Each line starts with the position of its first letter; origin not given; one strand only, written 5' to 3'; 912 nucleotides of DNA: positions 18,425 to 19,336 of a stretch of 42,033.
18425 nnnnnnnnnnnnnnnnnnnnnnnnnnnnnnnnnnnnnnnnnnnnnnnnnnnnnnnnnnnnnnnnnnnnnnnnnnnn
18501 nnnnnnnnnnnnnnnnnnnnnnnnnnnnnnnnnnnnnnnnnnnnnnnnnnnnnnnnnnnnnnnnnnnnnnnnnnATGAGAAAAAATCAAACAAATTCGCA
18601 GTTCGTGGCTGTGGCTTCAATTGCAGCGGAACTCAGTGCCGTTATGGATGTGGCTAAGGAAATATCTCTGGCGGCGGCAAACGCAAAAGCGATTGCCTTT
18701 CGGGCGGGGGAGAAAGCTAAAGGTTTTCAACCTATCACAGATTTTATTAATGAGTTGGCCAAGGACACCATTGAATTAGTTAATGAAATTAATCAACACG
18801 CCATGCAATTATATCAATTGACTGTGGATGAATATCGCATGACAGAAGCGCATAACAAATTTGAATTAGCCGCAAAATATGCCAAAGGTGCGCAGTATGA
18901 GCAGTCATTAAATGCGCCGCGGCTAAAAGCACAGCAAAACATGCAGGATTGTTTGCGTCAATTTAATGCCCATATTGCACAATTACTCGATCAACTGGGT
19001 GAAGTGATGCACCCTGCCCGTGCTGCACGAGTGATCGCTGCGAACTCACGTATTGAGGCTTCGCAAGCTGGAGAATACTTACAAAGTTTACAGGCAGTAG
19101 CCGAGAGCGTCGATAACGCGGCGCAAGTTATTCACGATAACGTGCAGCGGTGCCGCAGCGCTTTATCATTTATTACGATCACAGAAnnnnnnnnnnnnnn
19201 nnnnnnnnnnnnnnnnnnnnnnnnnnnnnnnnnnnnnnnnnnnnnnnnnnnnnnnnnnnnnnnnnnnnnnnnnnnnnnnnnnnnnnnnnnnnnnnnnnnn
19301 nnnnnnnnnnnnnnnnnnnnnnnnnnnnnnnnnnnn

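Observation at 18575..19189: Single-chain double receptor-tip protein: a possible pseudo-dimeric MCP tip mimic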

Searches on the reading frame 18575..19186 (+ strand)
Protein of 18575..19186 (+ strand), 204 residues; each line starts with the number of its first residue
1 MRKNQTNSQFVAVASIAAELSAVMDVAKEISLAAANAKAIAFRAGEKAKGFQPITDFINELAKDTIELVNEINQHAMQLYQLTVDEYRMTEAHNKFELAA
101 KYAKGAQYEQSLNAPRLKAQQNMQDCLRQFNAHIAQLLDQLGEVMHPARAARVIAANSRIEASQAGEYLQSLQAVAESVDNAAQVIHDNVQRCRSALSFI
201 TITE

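Call 4: search_protein_families(library=pfam, proteins=[window:18575-19186:+], max_evalue=10)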
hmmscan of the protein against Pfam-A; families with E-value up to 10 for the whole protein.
window:18575-19186:+ (204 aa): 7 families
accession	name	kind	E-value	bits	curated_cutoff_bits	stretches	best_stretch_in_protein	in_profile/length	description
PF00015.26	MCPsignal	-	2.2e-06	28.1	34.6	2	14-94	33-114/172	Methyl-accepting chemotaxis protein (MCP) signalling domain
PF25229.1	Salactin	-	0.0017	17.9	27.1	1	11-96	135-221/335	Salactin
PF01093.22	Clusterin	-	0.027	13.9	23.6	1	50-155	152-249/430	Clusterin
PF14637.11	FNIP_M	-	0.048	14.3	25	1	114-162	162-212/230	Folliculin-interacting protein middle domain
PF04546.19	Sigma70_ner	-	0.37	11.1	29.7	1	14-92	84-162/210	Sigma-70, non-essential region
PF13245.12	AAA_19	-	0.39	11.3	25.1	1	18-103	33-115/134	AAA domain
PF05267.17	DUF725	-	0.5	10.8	22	1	107-143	8-44/121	Protein of unknown function (DUF725)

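Call 7: find_homologous_proteins(query=window:18575-19186:+, max_evalue=0.001)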
Query window:18575-19186:+ (204 aa): 479 proteins with E <= 0.001 among 989 candidates; the best 120 are listed.
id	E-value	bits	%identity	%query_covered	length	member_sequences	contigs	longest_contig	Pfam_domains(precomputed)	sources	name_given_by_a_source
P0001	4.5e-120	416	99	100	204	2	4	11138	PF00015.27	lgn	-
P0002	1.8e-110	384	93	100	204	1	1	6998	PF00015.27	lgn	-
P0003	2.4e-109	381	90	100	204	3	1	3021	PF00015.27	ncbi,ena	-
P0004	1.4e-104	365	89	100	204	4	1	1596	-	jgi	jgi:methyl-accepting chemotaxis protein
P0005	2.1e-104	365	86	100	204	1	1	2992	PF00015.27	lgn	-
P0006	3.6e-103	361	86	100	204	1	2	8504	-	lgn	-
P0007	4.8e-97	341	82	100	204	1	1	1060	-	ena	-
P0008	8.3e-97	340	85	98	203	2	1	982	-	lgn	-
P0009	4.9e-94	331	80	100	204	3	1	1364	-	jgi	-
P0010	2.2e-93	329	80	100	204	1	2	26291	PF00015.27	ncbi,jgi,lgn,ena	-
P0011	6.4e-93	327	79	100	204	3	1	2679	-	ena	-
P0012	7.3e-93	327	79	100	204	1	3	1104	-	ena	-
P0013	1.1e-92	327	80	100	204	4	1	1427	-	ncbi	-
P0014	1.1e-92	327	80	100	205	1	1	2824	-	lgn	-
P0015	1.4e-92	326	79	100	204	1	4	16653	-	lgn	-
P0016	1.5e-92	326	80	100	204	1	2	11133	PF00015.27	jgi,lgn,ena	jgi:methyl-accepting chemotaxis protein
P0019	3.2e-92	325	79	100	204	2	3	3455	PF00015.27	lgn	-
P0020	3.7e-92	325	78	100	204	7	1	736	PF00015.27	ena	-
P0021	3.8e-92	325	78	100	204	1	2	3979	PF00015.27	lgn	-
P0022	4.0e-92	325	79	100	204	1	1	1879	PF00015.27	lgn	-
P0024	6.8e-92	324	80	99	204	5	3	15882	PF00015.27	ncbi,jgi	jgi:methyl-accepting chemotaxis protein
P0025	6.8e-92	324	79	100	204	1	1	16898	PF00015.27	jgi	jgi:methyl-accepting chemotaxis protein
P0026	9.8e-92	324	78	100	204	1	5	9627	PF00015.27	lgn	-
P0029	3.2e-91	322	79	100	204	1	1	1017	PF00015.27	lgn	-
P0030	5.0e-91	321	79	99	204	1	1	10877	PF00015.27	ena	-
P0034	2.1e-90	319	77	100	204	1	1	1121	PF00015.27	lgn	-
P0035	2.2e-90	319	77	100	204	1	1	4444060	PF00015.27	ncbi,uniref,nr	ncbi:chemotaxis protein [Methylomarinum sp. Ch1-1]|uniref:Chemotaxis protein n=1 Tax=Methylomarinum 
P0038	3.0e-90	319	77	100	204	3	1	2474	PF00015.27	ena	-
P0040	3.8e-90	318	78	100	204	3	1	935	PF00015.27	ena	-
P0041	4.0e-90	318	78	100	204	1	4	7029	PF00015.27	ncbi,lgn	-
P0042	4.4e-90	318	78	100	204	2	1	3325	PF00015.27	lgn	-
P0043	6.5e-90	318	76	100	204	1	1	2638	PF00015.27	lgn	-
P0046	7.8e-90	317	76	100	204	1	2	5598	PF00015.27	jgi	jgi:methyl-accepting chemotaxis protein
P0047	1.3e-89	317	79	98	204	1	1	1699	PF00015.27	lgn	-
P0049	1.6e-89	316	77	100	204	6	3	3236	PF00015.27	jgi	-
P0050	2.3e-89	316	77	100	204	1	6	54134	PF00015.27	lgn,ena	-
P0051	3.3e-89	315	77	100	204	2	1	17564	PF00015.27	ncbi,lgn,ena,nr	ncbi:MAG: chemotaxis protein [Methylococcales bacterium]|nr:chemotaxis protein [Methylococcales bact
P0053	4.0e-89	315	76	100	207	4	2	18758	PF00015.27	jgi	jgi:methyl-accepting chemotaxis protein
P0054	6.1e-89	314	77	100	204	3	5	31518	PF00015.27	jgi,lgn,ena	-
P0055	7.5e-89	314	77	100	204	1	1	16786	PF00015.27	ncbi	-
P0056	9.2e-89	314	77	100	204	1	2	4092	PF00015.27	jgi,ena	-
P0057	9.7e-89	314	79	100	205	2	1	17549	PF00015.27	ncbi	-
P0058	1.2e-88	314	78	98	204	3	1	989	PF00015.27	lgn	-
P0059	1.3e-88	313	76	100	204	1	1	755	PF00015.27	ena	-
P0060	1.3e-88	313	76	100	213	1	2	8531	PF00015.27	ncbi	-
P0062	1.4e-88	313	75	100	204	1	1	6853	PF00015.27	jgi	jgi:methyl-accepting chemotaxis protein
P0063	2.0e-88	313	78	100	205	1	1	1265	PF00015.27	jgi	-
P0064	2.0e-88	313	80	98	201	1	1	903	PF00015.27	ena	-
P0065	2.9e-88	312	77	100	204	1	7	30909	PF00015.27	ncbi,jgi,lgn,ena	-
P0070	5.6e-88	311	78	99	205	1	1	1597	PF00015.27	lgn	-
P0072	7.7e-88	311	78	99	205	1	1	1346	PF00015.27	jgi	jgi:methyl-accepting chemotaxis protein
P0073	8.8e-88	311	76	100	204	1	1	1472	PF00015.27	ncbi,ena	-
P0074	9.1e-88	311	76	100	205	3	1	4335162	PF00015.27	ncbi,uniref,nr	ncbi:hypothetical protein [Methylomarinum vadi]|uniref:hypothetical protein n=1 Tax=Methylomarinum v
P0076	1.7e-87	310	77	99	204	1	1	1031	PF00015.27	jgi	-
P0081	2.6e-87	309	78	99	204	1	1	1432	PF00015.27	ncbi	-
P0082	3.0e-87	309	75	100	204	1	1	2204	PF00015.27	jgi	-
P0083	3.8e-87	309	77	100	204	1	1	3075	PF00015.27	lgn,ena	-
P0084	4.1e-87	308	76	100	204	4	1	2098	PF00015.27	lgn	-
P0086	4.6e-87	308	74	100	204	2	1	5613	PF00015.27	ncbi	-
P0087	7.3e-87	308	78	98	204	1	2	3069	PF00015.27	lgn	-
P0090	1.2e-86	307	75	100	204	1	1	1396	PF00015.27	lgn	-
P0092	1.5e-86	307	76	100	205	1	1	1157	PF00015.27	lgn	-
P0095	1.9e-86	306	77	100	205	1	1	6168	PF00015.27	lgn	-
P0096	2.0e-86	306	75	100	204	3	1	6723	PF00015.27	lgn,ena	-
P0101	5.6e-86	305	76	98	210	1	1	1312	PF00015.27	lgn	-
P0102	8.3e-86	304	77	100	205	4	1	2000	PF00015.27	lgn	-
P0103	1.1e-85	304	79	97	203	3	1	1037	PF00015.27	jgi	-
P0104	1.2e-85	304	75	100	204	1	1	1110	PF00015.27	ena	-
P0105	1.2e-85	304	76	100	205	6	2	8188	PF00015.27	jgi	jgi:methyl-accepting chemotaxis protein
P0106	1.4e-85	304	76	100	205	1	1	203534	PF00015.27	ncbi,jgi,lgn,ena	-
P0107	1.6e-85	303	75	100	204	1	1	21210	PF00015.27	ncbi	-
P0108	1.8e-85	303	76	100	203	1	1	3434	PF00015.27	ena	-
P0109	2.1e-85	303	74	100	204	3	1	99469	PF00015.27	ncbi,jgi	-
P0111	2.9e-85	302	77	100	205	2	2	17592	PF00015.27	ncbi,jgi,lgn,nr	ncbi:MAG: chemotaxis protein [Methyloprofundus sp.]|nr:chemotaxis protein [Methyloprofundus sp.] MBW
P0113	3.3e-85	302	75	100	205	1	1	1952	PF00015.27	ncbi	-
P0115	5.4e-85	302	74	100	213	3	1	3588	PF00015.27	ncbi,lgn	-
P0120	8.0e-85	301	75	100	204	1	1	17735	PF00015.27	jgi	-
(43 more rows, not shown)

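Call 8: search_solved_structures(query=window:18575-19186:+, max_evalue=10, show_alignments=3)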
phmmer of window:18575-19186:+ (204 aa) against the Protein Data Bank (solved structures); distinct sequences matched with E-value up to 10: 19.
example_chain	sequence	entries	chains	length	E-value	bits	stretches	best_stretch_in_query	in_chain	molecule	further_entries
4jpb_B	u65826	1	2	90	9.9e-06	29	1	12-81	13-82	Methyl-accepting chemotaxis protein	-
3ur1_C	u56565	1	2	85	1.2e-05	28.7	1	13-81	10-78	Methyl-accepting chemotaxis protein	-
3g67_A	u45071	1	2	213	1.3e-05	28.5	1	11-128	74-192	Methyl-accepting chemotaxis protein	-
3g6b_A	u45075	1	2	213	2.2e-05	27.9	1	11-100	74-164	Methyl-accepting chemotaxis protein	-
2ch7_A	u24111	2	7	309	0.0011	22.4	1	19-195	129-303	METHYL-ACCEPTING CHEMOTAXIS PROTEIN | Methyl-accepting chemotaxis protein 2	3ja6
3ja6_H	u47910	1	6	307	0.0014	22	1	20-195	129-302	Methyl-accepting chemotaxis protein 2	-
2ch7_B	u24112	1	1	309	0.0015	21.8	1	20-195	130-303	METHYL-ACCEPTING CHEMOTAXIS PROTEIN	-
8qae_A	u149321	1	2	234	0.0089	19.4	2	22-84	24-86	sc-apCC-6-SLLA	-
6s18_A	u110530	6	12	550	0.026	17.8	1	13-75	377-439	Aromatic acid chemoreceptor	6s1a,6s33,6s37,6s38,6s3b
9e1j_B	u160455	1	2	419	0.04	17.2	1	14-91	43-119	Sulfhydrogenase 1 subunit alpha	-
9e15_B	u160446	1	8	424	0.041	17.2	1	14-91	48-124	Sulfhydrogenase 1 subunit alpha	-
9nez_D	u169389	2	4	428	0.041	17.2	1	15-91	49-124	Sulfhydrogenase 1 subunit alpha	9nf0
31cj_A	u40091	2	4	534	0.12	15.7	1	19-73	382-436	Aerotaxis receptor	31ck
1qu7_A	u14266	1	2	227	0.14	15.5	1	15-73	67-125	METHYL-ACCEPTING CHEMOTAXIS PROTEIN I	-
8c5v_I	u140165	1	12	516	0.48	13.7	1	15-73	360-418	Methyl-accepting chemotaxis protein I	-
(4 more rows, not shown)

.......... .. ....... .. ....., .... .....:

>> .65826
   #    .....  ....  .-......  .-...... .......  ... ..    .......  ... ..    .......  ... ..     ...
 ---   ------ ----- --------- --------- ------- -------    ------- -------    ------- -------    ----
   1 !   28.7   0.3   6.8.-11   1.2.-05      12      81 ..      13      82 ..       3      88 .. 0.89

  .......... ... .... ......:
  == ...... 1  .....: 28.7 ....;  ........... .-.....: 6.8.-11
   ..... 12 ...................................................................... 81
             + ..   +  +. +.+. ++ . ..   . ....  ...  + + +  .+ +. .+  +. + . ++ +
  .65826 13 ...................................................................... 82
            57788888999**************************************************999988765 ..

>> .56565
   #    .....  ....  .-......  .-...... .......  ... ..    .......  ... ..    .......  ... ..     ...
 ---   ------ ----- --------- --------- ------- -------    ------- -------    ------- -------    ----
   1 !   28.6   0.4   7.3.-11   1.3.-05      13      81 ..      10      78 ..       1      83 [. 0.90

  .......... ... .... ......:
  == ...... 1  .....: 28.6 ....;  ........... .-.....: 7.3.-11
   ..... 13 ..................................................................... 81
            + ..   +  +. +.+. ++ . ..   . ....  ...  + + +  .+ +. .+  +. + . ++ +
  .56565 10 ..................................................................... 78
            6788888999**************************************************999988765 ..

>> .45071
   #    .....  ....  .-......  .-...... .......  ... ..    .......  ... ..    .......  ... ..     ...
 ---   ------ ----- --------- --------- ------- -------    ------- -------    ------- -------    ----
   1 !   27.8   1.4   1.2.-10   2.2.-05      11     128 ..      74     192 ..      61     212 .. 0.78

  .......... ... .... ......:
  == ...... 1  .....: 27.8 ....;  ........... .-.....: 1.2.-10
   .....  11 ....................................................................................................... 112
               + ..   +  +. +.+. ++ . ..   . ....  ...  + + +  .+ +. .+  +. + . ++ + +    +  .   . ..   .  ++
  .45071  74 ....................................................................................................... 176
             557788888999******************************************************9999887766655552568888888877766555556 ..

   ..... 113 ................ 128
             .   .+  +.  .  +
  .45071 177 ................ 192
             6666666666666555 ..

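Call 25: predict_structure(alignment_id=A1)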
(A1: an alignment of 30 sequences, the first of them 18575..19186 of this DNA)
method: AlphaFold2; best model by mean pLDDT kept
length: 204 residues; sequences in the alignment: 30
mean_pLDDT: 82.6   pTM: 0.71
mean pLDDT of the five models: 82.6, 78.6, 76.8, 76.7, 69.9
residues with pLDDT >= 90: 24; 70-90: 160; 50-70: 15; < 50: 5
segments of 3 or more residues with pLDDT < 50: 202-204
pLDDT, mean of each block of 10 residues (from residue 1): 61 85 88 83 73 82 89 86 87 91 89 90 89 87 84 79 70 81 89 83 48
secondary structure, 60 per line:
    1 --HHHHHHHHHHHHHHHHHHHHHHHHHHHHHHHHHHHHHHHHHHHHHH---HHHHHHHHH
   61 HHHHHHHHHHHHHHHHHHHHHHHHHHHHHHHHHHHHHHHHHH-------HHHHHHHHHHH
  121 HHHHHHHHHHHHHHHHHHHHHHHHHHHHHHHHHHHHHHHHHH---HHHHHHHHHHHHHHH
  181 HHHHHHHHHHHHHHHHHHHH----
elements in order: H3-48 H52-102 H110-162 H166-200

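Call 26: search_protein_representatives(alignment_id=A1)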
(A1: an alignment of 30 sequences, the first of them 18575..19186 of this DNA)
Query: 30 sequences, 204 profile positions. Proteins with E-value up to 0.001 (for the whole library): 318; up to 1e-10: 209; up to 1e-30: 56. The best 150 are listed.
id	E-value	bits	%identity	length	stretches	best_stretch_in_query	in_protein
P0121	1.4e-96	338.4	-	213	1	1-200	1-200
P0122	7.0e-62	225.1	-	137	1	3-138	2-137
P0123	9.7e-57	208.3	-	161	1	1-123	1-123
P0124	2.6e-53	197.1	-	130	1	75-199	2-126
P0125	3.9e-47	176.9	-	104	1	105-202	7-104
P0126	4.3e-46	173.5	-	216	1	2-200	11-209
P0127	2.6e-45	170.9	-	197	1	10-198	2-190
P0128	6.0e-45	169.8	-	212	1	4-193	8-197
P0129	3.2e-43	164.1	-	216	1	10-198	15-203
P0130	3.7e-43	163.9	-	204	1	8-201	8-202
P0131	6.6e-42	159.8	-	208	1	7-193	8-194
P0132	6.6e-41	156.6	-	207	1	3-200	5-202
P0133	1.2e-40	155.7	-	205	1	5-199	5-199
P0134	1.1e-39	152.6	-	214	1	10-197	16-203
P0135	1.3e-39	152.3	-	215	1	1-195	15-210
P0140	3.2e-38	147.8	-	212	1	10-200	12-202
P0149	4.8e-36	140.7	-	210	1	1-200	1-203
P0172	3.6e-31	124.8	-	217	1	7-200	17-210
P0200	2.8e-28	115.3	-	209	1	7-195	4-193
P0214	1.1e-26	110.2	-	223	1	6-197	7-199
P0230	8.1e-25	104.0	-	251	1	8-197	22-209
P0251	9.6e-23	97.3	-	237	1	3-193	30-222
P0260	2.3e-20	89.5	-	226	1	3-198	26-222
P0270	1.1e-19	87.3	-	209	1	4-192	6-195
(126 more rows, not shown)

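Call 29: fold_search(model_id=the predicted structure, library=pdb)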
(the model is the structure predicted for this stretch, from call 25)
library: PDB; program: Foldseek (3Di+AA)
matches with E <= 10: 957; with E <= 0.001: 0
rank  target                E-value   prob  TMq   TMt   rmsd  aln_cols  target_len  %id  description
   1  6z0c_B                3.0e-03  1.00  0.45  0.46   7.9       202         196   14  Structure of in silico modelled artificial Maquette-3 protein (released 2021-03-17)
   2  6z0c_D                5.5e-03  1.00  0.36  0.38  10.2       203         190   14  Structure of in silico modelled artificial Maquette-3 protein (released 2021-03-17)
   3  8d9p                  7.7e-03  0.97  0.28  0.29  12.2       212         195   12  De Novo Photosynthetic Reaction Center Protein Equipped with Heme B and Mn(II) cations (released 2022-09-28)
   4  6z0c_C                9.7e-03  1.00  0.45  0.46   8.1       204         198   13  Structure of in silico modelled artificial Maquette-3 protein (released 2021-03-17)
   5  5vju                  1.2e-02  1.00  0.43  0.44   7.3       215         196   11  De Novo Photosynthetic Reaction Center Protein Variant Equipped with His-Tyr H-bond, Heme B, and Cd(II) ions (released 2018-04-25)
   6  6z0c_A                1.4e-02  1.00  0.45  0.45   8.1       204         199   13  Structure of in silico modelled artificial Maquette-3 protein (released 2021-03-17)
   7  8qae_A                1.6e-02  1.00  0.39  0.38  23.6       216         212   14  X-ray crystal structure of a de novo designed single-chain antiparallel 6-helix alpha-helical barrel, sc-apCC-6-SLLA (released 2024-07-03)
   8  5vjs                  3.8e-02  0.99  0.43  0.44   8.6       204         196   12  De Novo Photosynthetic Reaction Center Protein Equipped with Heme B, a synthetic Zn porphyrin, and Zn(II) cations (released 2018-04-25)
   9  6xz6_A                4.0e-02  0.41  0.20  0.19  23.9       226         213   15  Structure of the trypanosome brucei factor H receptor bound to domain D5 of bovine factor H (released 2020-03-25)
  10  8d9o                  5.9e-02  0.98  0.39  0.40   9.9       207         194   12  De Novo Photosynthetic Reaction Center Protein in Apo-State (released 2022-09-28)
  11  2fic_B                7.8e-02  0.89  0.32  0.32  17.8       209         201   13  The crystal structure of the BAR domain from human Bin1/Amphiphysin II and its implications for molecular recognition (released 2006-11-14)
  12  3caz_B                8.6e-02  0.72  0.28  0.28  21.6       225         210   10  Crystal structure of a BAR protein from Galdieria sulphuraria (released 2008-03-04)
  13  5vtl                  9.4e-02  0.63  0.24  0.23  14.7       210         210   10  Structure of metacyclic invariant surface protein , Tb427.07.360, from Trypanosoma brucei. (released 2018-08-08)
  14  8tso_A                1.0e-01  0.35  0.21  0.11  13.4       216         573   11  KDL bound, nucleotide-free MsbA in open, outward-facing conformation (released 2024-06-19)
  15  3plt_B                1.4e-01  0.98  0.47  0.47  11.0       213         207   14  Crystal structure of Lsp1 from Saccharomyces cerevisiae (released 2011-06-22)
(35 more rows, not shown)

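Call 31: search_protein_families(library=ncbifam, proteins=[window:18575-19186:+], max_evalue=1)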
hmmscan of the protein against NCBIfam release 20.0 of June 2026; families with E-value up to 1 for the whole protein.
window:18575-19186:+ (204 aa): 8 families
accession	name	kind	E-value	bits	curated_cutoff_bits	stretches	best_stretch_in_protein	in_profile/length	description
NF050802.1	AspChtxCcaA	equivalog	9.2e-05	21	1300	1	7-79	559-635/700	aspartate chemotaxis receptor CcaA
NF040832.1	sulfhyd_HydA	equivalog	0.0002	20.6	880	1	15-108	46-136/426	NADPH-dependent hydrogenase/sulfhydrogenase 1 subunit alpha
NF058645.1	MCPCtpMPsAe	equivalog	0.00044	19.1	900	1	13-87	385-459/558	methyl-accepting chemotaxis protein CtpM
NF053533.1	salactin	equivalog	0.0032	16.6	400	1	10-93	135-218/335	actin-like salactin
NF045487.1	ASRP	equivalog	0.017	13.8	300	1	58-142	410-492/593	archaea-specific SMC-related protein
NF011615.0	PRK15041.1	equivalog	0.1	11.2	947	1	15-73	360-418/554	methyl-accepting chemotaxis protein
NF001072.0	PRK00118.2-2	equivalog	0.15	12.5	97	0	171-197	35-61/111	putative DNA-binding protein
NF041847.1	transduc_aer2_vibrio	equivalog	0.57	8.3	1200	1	15-73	597-655/804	aerotaxis transducer Aer2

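Call 42: find_related_loci(query=A3, collection=genome_contigs, flank=10000)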
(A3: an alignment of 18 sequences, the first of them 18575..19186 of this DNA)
Query A3 (204 aa) in genome_contigs; peptide patterns used: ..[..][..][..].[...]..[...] (x = any residue, [..] = any of these).
227 stretches matched a pattern; 221 encode a relative of the query (tblastn E <= 1e-3); the best 80 are kept; 80 distinct loci.
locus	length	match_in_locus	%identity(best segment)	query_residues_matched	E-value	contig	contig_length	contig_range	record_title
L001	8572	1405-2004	90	1-200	4e-110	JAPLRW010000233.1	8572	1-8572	MAG: Methylococcales bacterium isolate LacPavin_0818_WC45_MAG_44_10 LacPavin_0818_WC45_scaffold_34431, whole genome shot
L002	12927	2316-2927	83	1-204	1e-103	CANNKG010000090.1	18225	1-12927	MAG: Methylococcaceae bacterium isolate ZH-Oct18-51 genome assembly, contig: ZH-Oct18-C2425, whole genome shotgun sequen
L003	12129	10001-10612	81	1-204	1e-100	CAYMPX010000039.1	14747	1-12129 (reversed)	MAG TPA_asm: uncultured Methylomarinum sp. isolate SRP216583_co2_75 genome assembly, contig: NODE_3148_length_14747_cov_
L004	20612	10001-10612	80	1-204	1e-99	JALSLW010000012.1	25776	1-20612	MAG: Methylomonas sp. isolate 355-202_metabat2_scaf2bin.056 355-202_scaffold_1160_c1, whole genome shotgun sequence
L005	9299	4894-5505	79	1-204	4e-97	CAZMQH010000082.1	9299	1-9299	MAG TPA_asm: uncultured Methylomarinum sp. isolate binchicken_co112_12 genome assembly, contig: NODE_3746_length_9299_co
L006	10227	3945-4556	78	1-204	3e-96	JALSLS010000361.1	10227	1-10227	MAG: Methylomonas sp. isolate 355-202_metabat2_scaf2bin.044 355-202_scaffold_4674_c1, whole genome shotgun sequence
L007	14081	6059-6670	77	1-204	1e-95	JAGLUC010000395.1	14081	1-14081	MAG: Methylococcales bacterium isolate RS_11_22 ZL20.bin.22.fa_395, whole genome shotgun sequence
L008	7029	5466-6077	78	1-204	3e-95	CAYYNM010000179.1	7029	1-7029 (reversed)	MAG TPA_asm: uncultured Methylomarinum sp. isolate SRP128015_co3_140 genome assembly, contig: NODE_13887_length_7029_cov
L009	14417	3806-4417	77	1-204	3e-94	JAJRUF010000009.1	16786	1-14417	MAG: Gammaproteobacteria bacterium isolate Dive96_bin10.159 k141_299185, whole genome shotgun sequence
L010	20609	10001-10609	79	2-204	6e-94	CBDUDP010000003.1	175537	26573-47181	MAG TPA_asm: uncultured Gammaproteobacteria bacterium isolate SRR5469068_concoct_41 genome assembly, contig: ERZ511469.1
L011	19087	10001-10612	77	1-204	2e-93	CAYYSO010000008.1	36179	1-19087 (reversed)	MAG TPA_asm: uncultured Methylomarinum sp. isolate SRP216583_co2_210 genome assembly, contig: NODE_601_length_36179_cov_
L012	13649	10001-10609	79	2-204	2e-93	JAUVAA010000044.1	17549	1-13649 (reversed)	MAG: bacterium isolate CSMAG_207 CSMAG_207_k127_1349542_length_17549_cov_33.8263, whole genome shotgun sequence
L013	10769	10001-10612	79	1-204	2e-93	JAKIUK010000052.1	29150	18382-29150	MAG: Methylococcaceae bacterium isolate D100SM.bin.16 NODE_712_length_29150_cov_11.991662, whole genome shotgun sequence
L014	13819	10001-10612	77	1-204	2e-93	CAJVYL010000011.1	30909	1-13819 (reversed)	MAG TPA_asm: uncultured Methylococcales bacterium isolate SRR5469033_bin.11_MetaBAT_v2.12.1_MAG genome assembly, contig:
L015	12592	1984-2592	78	2-204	3e-93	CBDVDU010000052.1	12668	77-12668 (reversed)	MAG TPA_asm: uncultured Gammaproteobacteria bacterium isolate SRR21487744_concoct_176 genome assembly, contig: ERZ257484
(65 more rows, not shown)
